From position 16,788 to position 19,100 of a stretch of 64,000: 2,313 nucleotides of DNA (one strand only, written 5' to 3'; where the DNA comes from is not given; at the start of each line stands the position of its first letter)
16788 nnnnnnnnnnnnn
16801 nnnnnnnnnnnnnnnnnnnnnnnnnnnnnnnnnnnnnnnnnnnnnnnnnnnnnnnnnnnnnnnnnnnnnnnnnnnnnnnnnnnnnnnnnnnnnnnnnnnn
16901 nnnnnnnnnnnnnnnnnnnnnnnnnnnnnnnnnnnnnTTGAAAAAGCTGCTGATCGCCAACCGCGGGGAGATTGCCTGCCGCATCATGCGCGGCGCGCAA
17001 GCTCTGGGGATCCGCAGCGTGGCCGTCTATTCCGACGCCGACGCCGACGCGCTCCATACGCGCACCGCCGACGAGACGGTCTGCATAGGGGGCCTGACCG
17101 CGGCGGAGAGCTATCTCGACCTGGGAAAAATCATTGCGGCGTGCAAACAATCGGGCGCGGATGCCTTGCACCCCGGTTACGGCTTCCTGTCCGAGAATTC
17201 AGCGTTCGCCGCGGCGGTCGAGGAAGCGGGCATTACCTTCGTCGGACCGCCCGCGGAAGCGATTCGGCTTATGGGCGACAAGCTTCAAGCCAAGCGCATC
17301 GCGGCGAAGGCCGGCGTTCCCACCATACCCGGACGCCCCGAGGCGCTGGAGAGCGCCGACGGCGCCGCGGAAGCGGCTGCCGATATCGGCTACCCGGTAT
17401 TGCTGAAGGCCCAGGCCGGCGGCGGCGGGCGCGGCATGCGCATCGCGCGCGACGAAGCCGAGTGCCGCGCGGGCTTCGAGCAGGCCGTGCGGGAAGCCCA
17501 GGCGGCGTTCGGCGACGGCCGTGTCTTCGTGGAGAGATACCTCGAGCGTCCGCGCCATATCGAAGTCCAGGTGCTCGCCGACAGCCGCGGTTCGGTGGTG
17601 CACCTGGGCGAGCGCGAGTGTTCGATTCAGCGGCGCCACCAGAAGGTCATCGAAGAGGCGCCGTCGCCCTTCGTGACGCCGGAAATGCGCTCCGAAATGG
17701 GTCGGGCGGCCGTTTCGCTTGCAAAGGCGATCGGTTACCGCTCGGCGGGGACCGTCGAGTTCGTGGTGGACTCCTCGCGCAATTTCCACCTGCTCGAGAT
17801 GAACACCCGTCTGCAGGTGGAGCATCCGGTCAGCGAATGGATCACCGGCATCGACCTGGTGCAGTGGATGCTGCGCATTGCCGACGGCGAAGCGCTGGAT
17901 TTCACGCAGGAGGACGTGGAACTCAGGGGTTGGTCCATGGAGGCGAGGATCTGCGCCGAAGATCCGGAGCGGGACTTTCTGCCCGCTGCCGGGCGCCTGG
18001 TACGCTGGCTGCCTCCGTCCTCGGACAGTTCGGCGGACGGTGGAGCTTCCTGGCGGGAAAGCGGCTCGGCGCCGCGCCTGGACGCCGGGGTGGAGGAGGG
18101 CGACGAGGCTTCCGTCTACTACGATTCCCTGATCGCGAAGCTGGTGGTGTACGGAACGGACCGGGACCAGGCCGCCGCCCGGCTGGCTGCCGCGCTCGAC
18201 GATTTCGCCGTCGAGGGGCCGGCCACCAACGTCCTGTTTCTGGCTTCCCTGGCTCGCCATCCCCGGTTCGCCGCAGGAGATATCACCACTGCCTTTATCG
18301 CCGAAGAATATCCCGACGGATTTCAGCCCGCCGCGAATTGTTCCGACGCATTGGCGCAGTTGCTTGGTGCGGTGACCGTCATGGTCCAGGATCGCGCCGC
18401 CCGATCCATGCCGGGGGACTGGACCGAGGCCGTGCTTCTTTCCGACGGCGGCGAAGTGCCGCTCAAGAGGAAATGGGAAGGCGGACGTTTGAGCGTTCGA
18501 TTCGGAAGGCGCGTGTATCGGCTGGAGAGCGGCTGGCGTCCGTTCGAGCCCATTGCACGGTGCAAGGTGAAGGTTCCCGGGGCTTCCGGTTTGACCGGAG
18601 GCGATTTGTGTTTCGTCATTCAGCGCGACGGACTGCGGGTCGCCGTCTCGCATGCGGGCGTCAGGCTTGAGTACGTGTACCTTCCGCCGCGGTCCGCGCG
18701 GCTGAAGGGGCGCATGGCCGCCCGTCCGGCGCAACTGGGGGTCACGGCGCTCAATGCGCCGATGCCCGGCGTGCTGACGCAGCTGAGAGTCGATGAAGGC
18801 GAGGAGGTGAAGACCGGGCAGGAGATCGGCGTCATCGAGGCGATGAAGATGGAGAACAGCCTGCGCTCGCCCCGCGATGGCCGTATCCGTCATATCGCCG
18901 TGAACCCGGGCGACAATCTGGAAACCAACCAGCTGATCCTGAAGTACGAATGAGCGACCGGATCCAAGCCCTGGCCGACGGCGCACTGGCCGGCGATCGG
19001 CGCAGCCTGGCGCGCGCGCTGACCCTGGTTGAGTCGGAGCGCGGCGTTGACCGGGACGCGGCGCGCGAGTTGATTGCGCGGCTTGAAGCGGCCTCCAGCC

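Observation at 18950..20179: MeaB-like GTPase fused in frame to methylmalonyl-CoA epimerase, closing a four-gene start/stop-coupled propionate operon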

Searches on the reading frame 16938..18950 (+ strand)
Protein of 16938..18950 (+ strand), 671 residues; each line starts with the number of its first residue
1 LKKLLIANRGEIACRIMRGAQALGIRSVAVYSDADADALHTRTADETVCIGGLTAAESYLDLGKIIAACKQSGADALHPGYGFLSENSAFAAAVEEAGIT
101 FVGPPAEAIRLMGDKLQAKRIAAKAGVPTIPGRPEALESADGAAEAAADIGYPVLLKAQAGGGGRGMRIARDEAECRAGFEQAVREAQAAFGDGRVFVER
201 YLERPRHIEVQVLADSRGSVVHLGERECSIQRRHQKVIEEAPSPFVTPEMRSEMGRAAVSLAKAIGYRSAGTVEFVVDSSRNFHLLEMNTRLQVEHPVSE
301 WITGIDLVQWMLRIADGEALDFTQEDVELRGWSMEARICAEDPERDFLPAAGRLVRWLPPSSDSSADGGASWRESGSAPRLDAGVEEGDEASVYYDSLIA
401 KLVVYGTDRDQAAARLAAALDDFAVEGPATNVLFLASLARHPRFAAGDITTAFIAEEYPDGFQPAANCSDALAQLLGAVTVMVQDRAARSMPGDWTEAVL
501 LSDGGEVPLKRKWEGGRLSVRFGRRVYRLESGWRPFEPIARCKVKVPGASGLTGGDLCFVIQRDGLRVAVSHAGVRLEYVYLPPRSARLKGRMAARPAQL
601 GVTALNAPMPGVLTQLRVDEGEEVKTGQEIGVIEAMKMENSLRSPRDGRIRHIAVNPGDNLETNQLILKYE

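Call 4: search_protein_families(library=pfam, proteins=[window:16938-18950:+], max_evalue=0.01)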
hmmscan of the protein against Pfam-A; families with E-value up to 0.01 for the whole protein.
window:16938-18950:+ (671 aa): 11 families
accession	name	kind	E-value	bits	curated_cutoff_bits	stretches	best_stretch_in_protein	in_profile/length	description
PF02786.22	CPSase_L_D2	-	7.6e-79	264.6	19.8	1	114-321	1-209/211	Carbamoyl-phosphate synthase L chain, ATP binding domain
PF00289.28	Biotin_carb_N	-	4.5e-44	149.9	25.5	1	2-109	3-110/110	Biotin carboxylase, N-terminal domain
PF02785.25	Biotin_carb_C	-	2.9e-31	108.2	32.4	1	335-455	1-107/108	Biotin carboxylase C-terminal domain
PF00364.28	Biotin_lipoyl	-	6.7e-16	58.3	22.1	1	605-669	3-72/73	Biotin-requiring enzyme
PF07478.18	Dala_Dala_lig_C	-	1.4e-08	34.9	24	1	141-290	26-174/204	D-ala D-ala ligase C-terminus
PF02222.28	ATP-grasp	-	9.8e-06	25.8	27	1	135-278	14-150/179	ATP-grasp domain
PF13533.13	Biotin_lipoyl_2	-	0.00075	19.7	29.8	1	605-633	3-31/32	Biotin-lipoyl like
PF13437.12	HlyD_3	-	0.00095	20.3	22.2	0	605-635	2-32/106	HlyD family secretion protein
PF13549.11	ATP-grasp_5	-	0.0016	18.3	27.6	1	114-159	11-54/221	ATP-grasp domain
PF01597.25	GCV_H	-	0.0045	17.3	22.2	1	598-653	18-74/122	Glycine cleavage H-protein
PF08442.15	ATP-grasp_2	-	0.0066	16.5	29.5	0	117-166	6-54/202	ATP-grasp domain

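Call 5: search_protein_families(library=ncbifam, proteins=[window:16938-18950:+], max_evalue=0.01)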
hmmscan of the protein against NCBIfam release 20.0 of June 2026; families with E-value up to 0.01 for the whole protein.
window:16938-18950:+ (671 aa): 57 families (the best 25 are shown)
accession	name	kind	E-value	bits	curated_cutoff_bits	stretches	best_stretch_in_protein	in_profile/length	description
NF009554.0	PRK12999.1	equivalog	1e-184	616.4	965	2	1-486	5-485/1147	pyruvate carboxylase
NF006367.0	PRK08591.1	subfamily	4.5e-178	592.6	597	1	1-457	2-444/451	acetyl-CoA carboxylase biotin carboxylase subunit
NF006406.0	PRK08654.1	equivalog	1.1e-174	581.6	739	1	2-457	3-443/499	acetyl-CoA carboxylase biotin carboxylase subunit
TIGR00514.1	accC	equivalog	2.5e-172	573.8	626.5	1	1-456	2-443/449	acetyl-CoA carboxylase biotin carboxylase subunit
TIGR02712.1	urea_carbox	equivalog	3.9e-172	574.7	1303.85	2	2-456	2-441/1201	urea carboxylase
TIGR01235.1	pyruv_carbox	equivalog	1.7e-171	572.3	1114.45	2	3-482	1-477/1143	pyruvate carboxylase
NF009471.0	PRK12833.1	equivalog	9.4e-169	561.8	686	1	1-455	5-445/467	acetyl-CoA carboxylase biotin carboxylase subunit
NF004085.0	PRK05586.1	equivalog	4.5e-160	533.4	723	1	1-457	2-444/448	acetyl-CoA carboxylase biotin carboxylase subunit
NF005525.0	PRK07178.1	equivalog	1.1e-149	499.1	768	1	1-460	2-444/471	acetyl-CoA carboxylase biotin carboxylase subunit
NF006286.0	PRK08462.1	equivalog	2.8e-149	497.8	740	1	1-457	4-444/445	acetyl-CoA carboxylase biotin carboxylase subunit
NF006287.0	PRK08463.1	equivalog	5.3e-143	477.3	775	1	1-459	2-446/479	acetyl-CoA carboxylase subunit A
NF004173.0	PRK05641.1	equivalog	1.1e-17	65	199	1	593-667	75-149/153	putative acetyl-CoA carboxylase biotin carboxyl carrier protein subunit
TIGR01369.1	CPSaseII_lrg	equivalog_domain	4.6e-16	57.6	1027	1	90-324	645-873/1052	carbamoyl-phosphate synthase (glutamine-hydrolyzing) large subunit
NF006761.0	PRK09282.1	domain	3e-15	55.7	402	1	594-669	513-588/591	pyruvate carboxylase subunit B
NF003671.0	PRK05294.1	equivalog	5.7e-15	54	599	1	90-323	642-869/1058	carbamoyl-phosphate synthase large subunit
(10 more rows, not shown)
